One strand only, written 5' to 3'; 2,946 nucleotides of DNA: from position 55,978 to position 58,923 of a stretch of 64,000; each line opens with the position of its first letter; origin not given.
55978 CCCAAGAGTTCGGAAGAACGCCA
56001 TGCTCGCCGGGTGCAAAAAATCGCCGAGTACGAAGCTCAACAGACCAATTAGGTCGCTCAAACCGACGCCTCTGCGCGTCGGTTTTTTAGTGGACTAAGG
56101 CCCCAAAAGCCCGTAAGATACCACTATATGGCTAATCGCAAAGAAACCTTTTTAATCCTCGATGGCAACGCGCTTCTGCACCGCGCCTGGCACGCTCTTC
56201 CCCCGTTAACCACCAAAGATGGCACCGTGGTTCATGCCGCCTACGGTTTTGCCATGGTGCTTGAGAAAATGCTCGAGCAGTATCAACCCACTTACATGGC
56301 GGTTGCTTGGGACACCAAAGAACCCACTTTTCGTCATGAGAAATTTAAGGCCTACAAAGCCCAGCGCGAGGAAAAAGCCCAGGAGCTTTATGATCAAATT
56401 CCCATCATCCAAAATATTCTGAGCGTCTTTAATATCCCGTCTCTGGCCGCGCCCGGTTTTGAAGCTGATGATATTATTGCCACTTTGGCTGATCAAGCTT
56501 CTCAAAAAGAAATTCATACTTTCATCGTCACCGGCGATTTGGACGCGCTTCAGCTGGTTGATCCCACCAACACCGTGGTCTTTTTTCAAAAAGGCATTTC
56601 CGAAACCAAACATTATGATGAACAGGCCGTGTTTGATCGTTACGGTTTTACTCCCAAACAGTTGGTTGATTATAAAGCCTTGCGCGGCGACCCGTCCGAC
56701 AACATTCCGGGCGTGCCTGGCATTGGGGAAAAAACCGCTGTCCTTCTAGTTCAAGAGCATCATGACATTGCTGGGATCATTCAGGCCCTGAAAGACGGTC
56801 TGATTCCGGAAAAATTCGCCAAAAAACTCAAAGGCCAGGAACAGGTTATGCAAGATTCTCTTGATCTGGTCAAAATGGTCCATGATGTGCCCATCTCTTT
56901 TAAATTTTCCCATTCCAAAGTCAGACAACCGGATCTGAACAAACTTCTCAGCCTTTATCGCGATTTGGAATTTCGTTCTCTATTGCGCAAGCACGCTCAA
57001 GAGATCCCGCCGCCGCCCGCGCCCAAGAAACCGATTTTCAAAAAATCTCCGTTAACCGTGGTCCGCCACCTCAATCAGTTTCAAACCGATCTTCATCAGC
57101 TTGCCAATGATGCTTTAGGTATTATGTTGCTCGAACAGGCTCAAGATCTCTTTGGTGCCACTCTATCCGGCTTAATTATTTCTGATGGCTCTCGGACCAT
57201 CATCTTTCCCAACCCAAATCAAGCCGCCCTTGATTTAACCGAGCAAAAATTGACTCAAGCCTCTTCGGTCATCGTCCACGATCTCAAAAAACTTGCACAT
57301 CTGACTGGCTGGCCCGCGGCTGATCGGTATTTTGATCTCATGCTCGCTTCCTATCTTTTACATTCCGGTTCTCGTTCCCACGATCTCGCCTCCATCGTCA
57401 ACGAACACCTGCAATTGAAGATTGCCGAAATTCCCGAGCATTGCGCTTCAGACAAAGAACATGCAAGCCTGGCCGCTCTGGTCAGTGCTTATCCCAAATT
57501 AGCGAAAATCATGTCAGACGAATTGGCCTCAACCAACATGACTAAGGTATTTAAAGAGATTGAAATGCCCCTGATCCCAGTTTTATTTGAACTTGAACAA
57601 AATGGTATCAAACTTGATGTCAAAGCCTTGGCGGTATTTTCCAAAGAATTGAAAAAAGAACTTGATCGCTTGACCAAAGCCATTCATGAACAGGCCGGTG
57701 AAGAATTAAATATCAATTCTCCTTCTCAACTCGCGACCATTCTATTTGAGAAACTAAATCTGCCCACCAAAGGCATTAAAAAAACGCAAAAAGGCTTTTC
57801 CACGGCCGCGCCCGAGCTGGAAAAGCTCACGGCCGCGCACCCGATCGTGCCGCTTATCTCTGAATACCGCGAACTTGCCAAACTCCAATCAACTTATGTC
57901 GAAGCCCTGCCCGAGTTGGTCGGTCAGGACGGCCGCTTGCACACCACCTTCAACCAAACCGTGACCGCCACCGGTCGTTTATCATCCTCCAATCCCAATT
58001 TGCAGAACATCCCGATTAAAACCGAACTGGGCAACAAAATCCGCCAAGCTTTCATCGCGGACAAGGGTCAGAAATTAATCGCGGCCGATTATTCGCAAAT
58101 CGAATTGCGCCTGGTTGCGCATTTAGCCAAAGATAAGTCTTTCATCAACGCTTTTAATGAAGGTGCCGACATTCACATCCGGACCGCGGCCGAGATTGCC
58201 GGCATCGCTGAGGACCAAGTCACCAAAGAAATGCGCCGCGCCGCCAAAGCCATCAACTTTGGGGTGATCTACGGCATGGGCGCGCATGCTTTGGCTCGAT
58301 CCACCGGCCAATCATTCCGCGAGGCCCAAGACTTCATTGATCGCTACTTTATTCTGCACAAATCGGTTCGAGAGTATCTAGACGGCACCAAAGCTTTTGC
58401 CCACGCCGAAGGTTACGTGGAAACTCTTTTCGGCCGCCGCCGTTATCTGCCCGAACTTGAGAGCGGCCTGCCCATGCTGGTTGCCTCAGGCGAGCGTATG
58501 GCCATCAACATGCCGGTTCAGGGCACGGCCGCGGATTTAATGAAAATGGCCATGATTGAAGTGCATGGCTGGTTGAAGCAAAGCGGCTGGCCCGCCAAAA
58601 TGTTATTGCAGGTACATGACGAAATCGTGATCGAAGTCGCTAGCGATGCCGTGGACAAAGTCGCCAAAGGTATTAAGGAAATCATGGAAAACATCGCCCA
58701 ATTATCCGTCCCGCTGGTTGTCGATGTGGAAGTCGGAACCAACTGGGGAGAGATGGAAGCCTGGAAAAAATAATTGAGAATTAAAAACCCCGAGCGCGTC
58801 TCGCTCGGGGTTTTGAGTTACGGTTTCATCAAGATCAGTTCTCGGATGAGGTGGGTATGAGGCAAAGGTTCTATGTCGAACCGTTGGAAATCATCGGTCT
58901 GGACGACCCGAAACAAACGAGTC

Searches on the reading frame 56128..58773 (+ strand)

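Call 39: search_protein_families(library=pfam, proteins=[window:56128-58773:+], max_evalue=0.001)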
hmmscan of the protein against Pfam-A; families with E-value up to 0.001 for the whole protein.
window:56128-58773:+ (881 aa): 4 families
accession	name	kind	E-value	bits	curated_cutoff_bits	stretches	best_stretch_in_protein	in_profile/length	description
PF00476.26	DNA_pol_A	-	2.7e-154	514.1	34.3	1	500-875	3-381/381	DNA polymerase family A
PF02739.22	5_3_exonuc_N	-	6.9e-53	179.2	34.3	1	8-173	2-164/164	5'-3' exonuclease, N-terminal resolvase-like domain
PF01367.25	5_3_exonuc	-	2.2e-25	89.4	40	1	175-269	2-95/97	5'-3' exonuclease, C-terminal SAM fold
PF22619.2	DNA_polI_exo1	-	2.1e-05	24.8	27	1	344-429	13-102/140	DNA polymerase I, ribonuclease H-like domain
